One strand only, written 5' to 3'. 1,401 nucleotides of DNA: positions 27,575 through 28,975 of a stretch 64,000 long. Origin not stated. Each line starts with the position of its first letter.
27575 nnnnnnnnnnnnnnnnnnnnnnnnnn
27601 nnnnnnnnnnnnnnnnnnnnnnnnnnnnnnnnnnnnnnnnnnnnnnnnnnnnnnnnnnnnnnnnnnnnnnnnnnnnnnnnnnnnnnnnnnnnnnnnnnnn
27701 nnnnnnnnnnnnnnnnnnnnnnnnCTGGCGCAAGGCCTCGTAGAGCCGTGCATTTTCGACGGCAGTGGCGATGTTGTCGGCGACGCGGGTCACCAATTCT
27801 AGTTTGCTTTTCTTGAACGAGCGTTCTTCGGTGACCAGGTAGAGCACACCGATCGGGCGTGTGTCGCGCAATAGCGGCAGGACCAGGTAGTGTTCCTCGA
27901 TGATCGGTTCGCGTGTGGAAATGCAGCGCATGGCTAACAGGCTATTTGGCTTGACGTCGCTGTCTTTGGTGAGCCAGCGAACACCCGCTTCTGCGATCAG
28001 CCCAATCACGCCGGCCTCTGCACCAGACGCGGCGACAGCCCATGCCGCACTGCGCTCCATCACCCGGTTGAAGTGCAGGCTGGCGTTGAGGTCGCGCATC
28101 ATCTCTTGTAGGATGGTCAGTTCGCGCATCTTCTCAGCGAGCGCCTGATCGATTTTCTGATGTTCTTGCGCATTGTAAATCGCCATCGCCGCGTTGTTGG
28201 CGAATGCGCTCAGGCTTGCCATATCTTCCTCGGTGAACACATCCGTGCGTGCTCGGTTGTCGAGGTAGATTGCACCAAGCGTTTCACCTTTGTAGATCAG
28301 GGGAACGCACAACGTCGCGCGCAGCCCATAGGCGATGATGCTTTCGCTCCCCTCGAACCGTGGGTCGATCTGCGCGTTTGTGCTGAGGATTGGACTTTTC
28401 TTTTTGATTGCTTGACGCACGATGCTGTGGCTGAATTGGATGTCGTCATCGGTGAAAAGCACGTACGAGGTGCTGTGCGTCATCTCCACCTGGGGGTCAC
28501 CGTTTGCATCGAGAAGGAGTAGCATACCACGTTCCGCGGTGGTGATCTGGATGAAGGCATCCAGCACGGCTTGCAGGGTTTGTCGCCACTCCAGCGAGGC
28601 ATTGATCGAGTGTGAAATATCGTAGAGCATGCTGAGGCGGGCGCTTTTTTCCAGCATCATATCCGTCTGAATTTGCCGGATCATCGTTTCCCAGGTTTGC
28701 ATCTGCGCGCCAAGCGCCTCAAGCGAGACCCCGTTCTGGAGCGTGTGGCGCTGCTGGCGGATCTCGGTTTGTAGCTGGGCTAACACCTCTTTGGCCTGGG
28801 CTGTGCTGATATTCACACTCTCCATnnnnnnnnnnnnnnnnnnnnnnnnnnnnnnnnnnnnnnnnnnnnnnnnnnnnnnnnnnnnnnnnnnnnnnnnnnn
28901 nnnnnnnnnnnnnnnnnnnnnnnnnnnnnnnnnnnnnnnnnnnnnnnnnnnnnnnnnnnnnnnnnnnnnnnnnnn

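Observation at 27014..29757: Sensor histidine kinase translationally coupled (TAATG) to a degenerate AlkA-like DNA glycosylase homolog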

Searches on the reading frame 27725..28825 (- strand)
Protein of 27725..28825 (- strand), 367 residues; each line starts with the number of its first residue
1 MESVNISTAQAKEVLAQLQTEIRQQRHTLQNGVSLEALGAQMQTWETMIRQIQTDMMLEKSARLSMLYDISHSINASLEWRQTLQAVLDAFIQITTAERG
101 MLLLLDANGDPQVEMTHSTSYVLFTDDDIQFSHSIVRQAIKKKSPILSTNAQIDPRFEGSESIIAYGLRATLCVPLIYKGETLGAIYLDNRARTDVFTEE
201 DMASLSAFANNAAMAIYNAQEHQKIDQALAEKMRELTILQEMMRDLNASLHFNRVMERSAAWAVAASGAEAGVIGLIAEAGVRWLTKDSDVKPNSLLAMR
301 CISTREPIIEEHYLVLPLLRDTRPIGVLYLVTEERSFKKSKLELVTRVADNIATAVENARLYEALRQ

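Call 42: find_homologous_proteins(query=window:27725-28825:-, max_evalue=1e-10)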
Query seq(367 aa) (367 aa): 146 proteins with E <= 1e-10 among 8000 candidates; the best 120 are listed.
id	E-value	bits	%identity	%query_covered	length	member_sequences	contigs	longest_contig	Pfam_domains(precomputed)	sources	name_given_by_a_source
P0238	1.1e-219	746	95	100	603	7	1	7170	PF13185.13,PF01590.33,PF02518.32,PF13492.13,PF00512.32,PF11849.15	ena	-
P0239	1.9e-200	683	87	100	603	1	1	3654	PF13185.13,PF01590.33,PF02518.32,PF13492.13,PF00512.32,PF11849.15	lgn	-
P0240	4.0e-200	682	87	100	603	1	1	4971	PF13185.13,PF01590.33,PF02518.32,PF13492.13,PF00512.32,PF11849.15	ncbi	-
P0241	1.5e-199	680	85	100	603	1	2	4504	PF13185.13,PF01590.33,PF02518.32,PF13492.13,PF00512.32,PF11849.15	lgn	-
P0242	4.8e-199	678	86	100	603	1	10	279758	PF13185.13,PF01590.33,PF02518.32,PF13492.13,PF00512.32,PF11849.15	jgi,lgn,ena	jgi:signal transduction histidine kinase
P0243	5.0e-199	678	85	100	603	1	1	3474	PF13185.13,PF01590.33,PF02518.32,PF13492.13,PF00512.32,PF11849.15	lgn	-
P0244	6.4e-199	678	86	100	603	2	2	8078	PF13185.13,PF01590.33,PF02518.32,PF13492.13,PF00512.32,PF11849.15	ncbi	-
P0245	4.0e-196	669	84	100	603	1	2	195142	PF13185.13,PF01590.33,PF02518.32,PF13492.13,PF00512.32,PF11849.15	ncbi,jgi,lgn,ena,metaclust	ncbi:MAG: GAF domain-containing sensor histidine kinase [Anaerolineae bacterium]|metaclust:\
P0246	4.7e-196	669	85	100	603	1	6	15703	PF13185.13,PF01590.33,PF02518.32,PF13492.13,PF00512.32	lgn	-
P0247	1.4e-195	667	85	100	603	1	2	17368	PF13185.13,PF01590.33,PF02518.32,PF13492.13,PF00512.32,PF11849.15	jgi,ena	-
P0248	3.1e-195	666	84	100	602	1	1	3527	PF13185.13,PF01590.33,PF02518.32,PF13492.13,PF00512.32,PF11849.15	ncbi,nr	ncbi:MAG: GAF domain-containing sensor histidine kinase [Anaerolineae bacterium]|nr:GAF domain-conta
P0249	1.4e-194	664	83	100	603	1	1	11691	PF13185.13,PF01590.33,PF02518.32,PF13492.13,PF00512.32,PF11849.15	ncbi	-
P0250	5.4e-192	655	83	100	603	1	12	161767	PF13185.13,PF01590.33,PF02518.32,PF13492.13,PF00512.32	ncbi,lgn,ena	-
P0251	3.7e-191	652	83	100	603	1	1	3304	PF13185.13,PF01590.33,PF02518.32,PF13492.13,PF00512.32,PF11849.15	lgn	-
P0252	3.7e-191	652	83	100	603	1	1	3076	PF13185.13,PF01590.33,PF02518.32,PF13492.13,PF00512.32,PF11849.15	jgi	-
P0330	3.7e-90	321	43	99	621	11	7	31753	PF13185.13,PF01590.33,PF02518.32,PF13492.13,PF00512.32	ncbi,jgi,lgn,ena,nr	ncbi:MAG: GAF domain-containing sensor histidine kinase [Anaerolineae bacterium]|nr:GAF domain-conta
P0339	1.0e-68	250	38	93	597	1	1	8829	PF13185.13,PF01590.33,PF02518.32,PF13492.13,PF00512.32,PF11849.15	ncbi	-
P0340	2.0e-66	243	38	98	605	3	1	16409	PF13185.13,PF01590.33,PF02518.32,PF13492.13,PF00512.32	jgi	jgi:signal transduction histidine kinase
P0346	1.9e-64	236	38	92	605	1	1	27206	PF13185.13,PF01590.33,PF02518.32,PF13492.13,PF00512.32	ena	-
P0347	2.3e-64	236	38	96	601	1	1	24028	PF13185.13,PF01590.33,PF02518.32,PF13492.13,PF00512.32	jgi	-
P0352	3.9e-63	232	38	92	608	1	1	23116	PF13185.13,PF01590.33,PF02518.32,PF13492.13,PF00512.32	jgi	jgi:signal transduction histidine kinase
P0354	5.1e-54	202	38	83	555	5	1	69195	PF13185.13,PF01590.33,PF02518.32,PF13492.13,PF00512.32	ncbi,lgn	-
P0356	1.4e-52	197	38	83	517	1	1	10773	PF13185.13,PF01590.33,PF02518.32,PF13492.13,PF00512.32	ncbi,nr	ncbi:MAG: GAF domain-containing protein, partial [Chloroflexi bacterium]|nr:GAF domain-containing pr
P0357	1.9e-52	197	38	83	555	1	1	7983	PF13185.13,PF01590.33,PF02518.32,PF13492.13,PF00512.32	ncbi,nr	ncbi:MAG: GAF domain-containing protein [Chloroflexi bacterium]|nr:GAF domain-containing protein [Ch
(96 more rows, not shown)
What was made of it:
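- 27014..28825 (-): Gene for the 603-aa soluble orphan sensor histidine kinase. About 120 orthologues of 597-657 aa (call 42).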

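Call 43: find_encoding_contigs(protein=P0346, flank=4000, max_places=2)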
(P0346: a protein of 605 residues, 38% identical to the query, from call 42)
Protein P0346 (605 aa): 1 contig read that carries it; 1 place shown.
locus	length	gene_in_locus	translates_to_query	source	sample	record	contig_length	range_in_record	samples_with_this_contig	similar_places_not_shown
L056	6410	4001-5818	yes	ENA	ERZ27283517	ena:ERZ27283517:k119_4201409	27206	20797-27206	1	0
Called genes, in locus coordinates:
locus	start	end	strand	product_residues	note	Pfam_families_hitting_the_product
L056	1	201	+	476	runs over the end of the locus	PF13176:TPR_7 (faint), PF13431:TPR_17 (faint), PF23914:TPR_CcmH_CycH (faint), PF00515:TPR_1 (faint), PF13371:TPR_9, PF14559:TPR_19 (weak), PF13432:TPR_16 (weak), PF14559:TPR_19, +7 more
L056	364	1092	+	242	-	PF01161:PBP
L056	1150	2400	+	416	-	PF01476:LysM, PF23473:LysM3_LYK4_5 (faint), PF01476:LysM, PF07691:PA14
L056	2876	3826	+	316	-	PF01116:F_bP_aldolase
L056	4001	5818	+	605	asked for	PF13185:GAF_2, PF01590:GAF, PF13492:GAF_3, PF01590:GAF (weak), PF13185:GAF_2 (weak), PF13492:GAF_3 (weak), PF00512:HisKA, PF02518:HATPase_c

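Call 44: find_encoding_contigs(protein=P0354, flank=4000, max_places=2)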
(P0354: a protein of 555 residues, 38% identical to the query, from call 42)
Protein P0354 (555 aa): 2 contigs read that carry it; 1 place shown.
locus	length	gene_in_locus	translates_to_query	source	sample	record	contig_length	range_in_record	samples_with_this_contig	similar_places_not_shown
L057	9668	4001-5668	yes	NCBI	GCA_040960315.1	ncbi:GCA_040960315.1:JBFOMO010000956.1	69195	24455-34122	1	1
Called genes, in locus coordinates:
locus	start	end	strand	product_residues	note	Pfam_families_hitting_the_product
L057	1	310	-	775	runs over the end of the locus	-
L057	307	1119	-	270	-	PF01555:N6_N4_Mtase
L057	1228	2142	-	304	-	-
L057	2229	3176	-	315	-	-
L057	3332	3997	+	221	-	PF00730:HhH-GPD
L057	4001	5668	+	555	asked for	PF01590:GAF, PF13185:GAF_2, PF13492:GAF_3, PF00512:HisKA, PF02518:HATPase_c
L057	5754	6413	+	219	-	-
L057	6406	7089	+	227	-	PF13483:Lactamase_B_3, PF00753:Lactamase_B (weak), PF12706:Lactamase_B_2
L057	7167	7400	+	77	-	-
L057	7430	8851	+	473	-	PF00069:Pkinase, PF07714:PK_Tyr_Ser-Thr, PF01636:APH (faint)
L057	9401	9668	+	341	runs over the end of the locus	PF02912:Phe_tRNA-synt_N, PF01409:tRNA-synt_2d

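Call 45: find_encoding_contigs(protein=P0330, flank=4000, max_places=2)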
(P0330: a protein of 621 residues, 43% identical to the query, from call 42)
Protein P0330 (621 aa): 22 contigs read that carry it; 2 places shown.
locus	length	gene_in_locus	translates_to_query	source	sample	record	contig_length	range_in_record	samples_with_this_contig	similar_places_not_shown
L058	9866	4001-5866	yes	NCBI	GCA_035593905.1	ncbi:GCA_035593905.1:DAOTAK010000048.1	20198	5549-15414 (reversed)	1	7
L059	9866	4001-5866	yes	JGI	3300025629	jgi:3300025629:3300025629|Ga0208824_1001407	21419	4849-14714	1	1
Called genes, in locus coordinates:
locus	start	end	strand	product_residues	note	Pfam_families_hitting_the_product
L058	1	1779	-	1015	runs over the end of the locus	PF22907:Ams1-like_1st, PF01074:Glyco_hydro_38N, PF09261:Alpha-mann_mid, PF07748:Glyco_hydro_38C, PF17677:Glyco_hydro38C2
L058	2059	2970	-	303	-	-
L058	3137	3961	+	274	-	-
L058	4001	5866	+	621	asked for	PF01590:GAF, PF13185:GAF_2, PF13492:GAF_3, PF13185:GAF_2 (weak), PF00512:HisKA, PF02518:HATPase_c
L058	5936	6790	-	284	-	-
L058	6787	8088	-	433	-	PF05977:MFS_3, PF07690:MFS_1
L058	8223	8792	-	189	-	PF01035:DNA_binding_1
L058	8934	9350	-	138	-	PF00383:dCMP_cyt_deam_1 (weak)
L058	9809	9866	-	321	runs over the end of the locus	PF07726:AAA_3, PF07728:AAA_5, PF17863:AAA_lid_2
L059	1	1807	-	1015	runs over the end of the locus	PF22907:Ams1-like_1st, PF01074:Glyco_hydro_38N, PF09261:Alpha-mann_mid, PF07748:Glyco_hydro_38C, PF17677:Glyco_hydro38C2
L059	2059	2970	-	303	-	-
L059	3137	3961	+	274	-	-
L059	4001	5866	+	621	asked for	PF01590:GAF, PF13185:GAF_2, PF13492:GAF_3, PF13185:GAF_2 (weak), PF00512:HisKA, PF02518:HATPase_c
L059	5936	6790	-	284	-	-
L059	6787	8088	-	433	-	PF05977:MFS_3, PF07690:MFS_1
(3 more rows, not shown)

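Call 49: find_encoding_contigs(protein=P0357, flank=3000, max_places=2)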
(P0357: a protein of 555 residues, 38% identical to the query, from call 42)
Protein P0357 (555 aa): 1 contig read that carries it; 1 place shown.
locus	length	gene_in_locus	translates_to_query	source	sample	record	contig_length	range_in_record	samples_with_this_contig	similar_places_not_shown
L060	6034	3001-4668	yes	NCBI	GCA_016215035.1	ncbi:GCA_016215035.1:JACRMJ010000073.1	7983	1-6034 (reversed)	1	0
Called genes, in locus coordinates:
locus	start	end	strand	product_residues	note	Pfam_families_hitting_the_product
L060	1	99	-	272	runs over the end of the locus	PF01555:N6_N4_Mtase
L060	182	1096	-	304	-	-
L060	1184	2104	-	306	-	-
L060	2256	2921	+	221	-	PF00730:HhH-GPD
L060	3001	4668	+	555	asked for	PF01590:GAF, PF13185:GAF_2, PF13492:GAF_3, PF13185:GAF_2 (weak), PF13492:GAF_3, PF00512:HisKA, PF02518:HATPase_c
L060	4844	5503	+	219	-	-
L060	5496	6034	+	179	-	PF13483:Lactamase_B_3, PF00753:Lactamase_B (weak), PF12706:Lactamase_B_2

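Call 50: find_encoding_contigs(protein=P0356, flank=3000, max_places=2)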
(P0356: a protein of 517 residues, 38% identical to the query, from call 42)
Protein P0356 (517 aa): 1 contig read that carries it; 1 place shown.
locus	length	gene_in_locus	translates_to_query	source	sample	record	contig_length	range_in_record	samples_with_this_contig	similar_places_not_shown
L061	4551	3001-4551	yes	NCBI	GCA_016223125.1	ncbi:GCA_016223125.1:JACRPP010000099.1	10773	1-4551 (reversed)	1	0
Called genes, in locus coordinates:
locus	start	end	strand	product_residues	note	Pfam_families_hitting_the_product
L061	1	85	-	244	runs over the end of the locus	PF01555:N6_N4_Mtase, PF01170:UPF0020 (faint)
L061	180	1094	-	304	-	-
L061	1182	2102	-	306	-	-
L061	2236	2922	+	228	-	PF00730:HhH-GPD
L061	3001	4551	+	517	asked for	PF01590:GAF, PF13185:GAF_2, PF13492:GAF_3, PF13185:GAF_2 (weak), PF13492:GAF_3, PF00512:HisKA, PF02518:HATPase_c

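Call 51: find_encoding_contigs(protein=P0352, flank=3000, max_places=2)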
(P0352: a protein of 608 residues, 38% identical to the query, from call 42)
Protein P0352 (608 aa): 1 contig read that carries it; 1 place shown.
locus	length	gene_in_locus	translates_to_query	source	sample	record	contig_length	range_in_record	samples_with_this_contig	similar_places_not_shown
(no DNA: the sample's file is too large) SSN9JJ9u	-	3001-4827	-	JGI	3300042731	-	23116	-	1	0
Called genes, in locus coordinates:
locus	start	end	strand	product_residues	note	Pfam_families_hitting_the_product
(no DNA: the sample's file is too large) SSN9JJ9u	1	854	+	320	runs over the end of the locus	PF02926:THUMP, PF02568:ThiI, PF06508:QueC (faint)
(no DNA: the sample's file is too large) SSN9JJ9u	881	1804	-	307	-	-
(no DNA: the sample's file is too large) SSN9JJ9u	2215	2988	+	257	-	PF00730:HhH-GPD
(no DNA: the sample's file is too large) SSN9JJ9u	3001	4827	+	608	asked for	PF01590:GAF, PF13185:GAF_2, PF13492:GAF_3, PF13185:GAF_2 (weak), PF13492:GAF_3 (weak), PF00512:HisKA, PF02518:HATPase_c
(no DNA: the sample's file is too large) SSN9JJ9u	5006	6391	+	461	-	PF07690:MFS_1, PF13347:MFS_2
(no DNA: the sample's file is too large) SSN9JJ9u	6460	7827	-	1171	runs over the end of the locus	-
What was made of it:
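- Tried and rejected: The DNA for the 257-aa HhH-GPD partner of P0352 could not be retrieved, so its subtype is unknown (call 51).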

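Call 53: find_encoding_contigs(protein=P0347, flank=3000, max_places=1)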
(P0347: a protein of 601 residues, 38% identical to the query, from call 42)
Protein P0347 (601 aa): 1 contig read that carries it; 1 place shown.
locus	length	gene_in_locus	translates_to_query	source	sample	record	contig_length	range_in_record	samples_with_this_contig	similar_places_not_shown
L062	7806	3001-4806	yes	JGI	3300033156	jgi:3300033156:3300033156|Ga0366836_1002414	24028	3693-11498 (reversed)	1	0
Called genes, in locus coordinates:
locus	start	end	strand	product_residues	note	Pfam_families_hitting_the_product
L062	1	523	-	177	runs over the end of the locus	PF07638:Sigma70_ECF, PF04542:Sigma70_r2, PF08281:Sigma70_r4_2, PF04545:Sigma70_r4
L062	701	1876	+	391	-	PF22025:ThiI_fer, PF02926:THUMP, PF02568:ThiI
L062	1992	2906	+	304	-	PF00730:HhH-GPD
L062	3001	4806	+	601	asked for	PF01590:GAF, PF13185:GAF_2, PF13492:GAF_3, PF01590:GAF (weak), PF13185:GAF_2, PF13492:GAF_3, PF00512:HisKA, PF02518:HATPase_c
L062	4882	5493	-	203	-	PF03167:UDG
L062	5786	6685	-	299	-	PF02881:SRP54_N, PF13604:AAA_30 (weak), PF00448:SRP54, PF01656:CbiA (weak), PF13401:AAA_22 (weak)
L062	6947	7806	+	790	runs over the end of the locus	PF11028:TMEM260_N, PF13231:PMT_2 (weak)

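Call 54: find_encoding_contigs(protein=P0340, flank=3000, max_places=1)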
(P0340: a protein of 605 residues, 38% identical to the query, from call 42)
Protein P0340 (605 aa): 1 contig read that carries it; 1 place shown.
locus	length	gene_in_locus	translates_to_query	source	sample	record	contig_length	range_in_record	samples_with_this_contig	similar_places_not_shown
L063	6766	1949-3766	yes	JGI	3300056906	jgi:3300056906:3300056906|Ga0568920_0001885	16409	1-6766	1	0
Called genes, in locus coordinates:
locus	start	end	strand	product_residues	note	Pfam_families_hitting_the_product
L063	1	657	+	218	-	?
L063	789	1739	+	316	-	PF01116:F_bP_aldolase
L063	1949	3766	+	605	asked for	PF13185:GAF_2, PF01590:GAF, PF13492:GAF_3, PF01590:GAF (weak), PF13492:GAF_3 (weak), PF00512:HisKA, PF02518:HATPase_c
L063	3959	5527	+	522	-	PF13229:Beta_helix, PF05048:NosD, PF13229:Beta_helix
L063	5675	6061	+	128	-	PF12838:Fer4_7, PF13187:Fer4_9, PF13237:Fer4_10, PF13247:Fer4_11 (weak), PF14697:Fer4_21, PF12838:Fer4_7, PF13187:Fer4_9, PF13237:Fer4_10, +12 more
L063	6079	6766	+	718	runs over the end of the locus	PF02730:AFOR_N, PF01314:AFOR_C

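Call 55: find_encoding_contigs(protein=P0339, flank=3000, max_places=1)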
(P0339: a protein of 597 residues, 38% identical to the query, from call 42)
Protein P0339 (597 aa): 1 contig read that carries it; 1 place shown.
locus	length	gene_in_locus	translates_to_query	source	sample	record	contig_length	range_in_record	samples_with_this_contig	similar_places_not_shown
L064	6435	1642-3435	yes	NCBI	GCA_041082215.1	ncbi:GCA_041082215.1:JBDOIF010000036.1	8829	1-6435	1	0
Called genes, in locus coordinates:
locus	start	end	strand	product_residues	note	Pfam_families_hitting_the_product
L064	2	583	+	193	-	?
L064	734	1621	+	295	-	PF00730:HhH-GPD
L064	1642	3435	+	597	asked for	PF01590:GAF, PF13185:GAF_2, PF13492:GAF_3, PF01590:GAF (weak), PF13185:GAF_2, PF13492:GAF_3, PF00512:HisKA, PF02518:HATPase_c, +1 more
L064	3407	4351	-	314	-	PF01715:IPPT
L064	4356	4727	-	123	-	PF02021:UPF0102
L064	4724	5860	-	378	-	PF13439:Glyco_transf_4, PF13579:Glyco_trans_4_4, PF00534:Glycos_transf_1, PF13692:Glyco_trans_1_4, PF13524:Glyco_trans_1_2 (weak)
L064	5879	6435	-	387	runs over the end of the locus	PF13439:Glyco_transf_4, PF13579:Glyco_trans_4_4, PF20706:GT4-conflict (weak), PF00534:Glycos_transf_1, PF13692:Glyco_trans_1_4, PF13524:Glyco_trans_1_2 (weak)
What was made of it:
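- Closest known: Canonical 'SHGW/TTNxxW' AlkA-like HhH-GPD subfamily of Chloroflexota and other bacteria. Same: L062 and L064 are also followed by an orthologous kinase (calls 53, 55).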
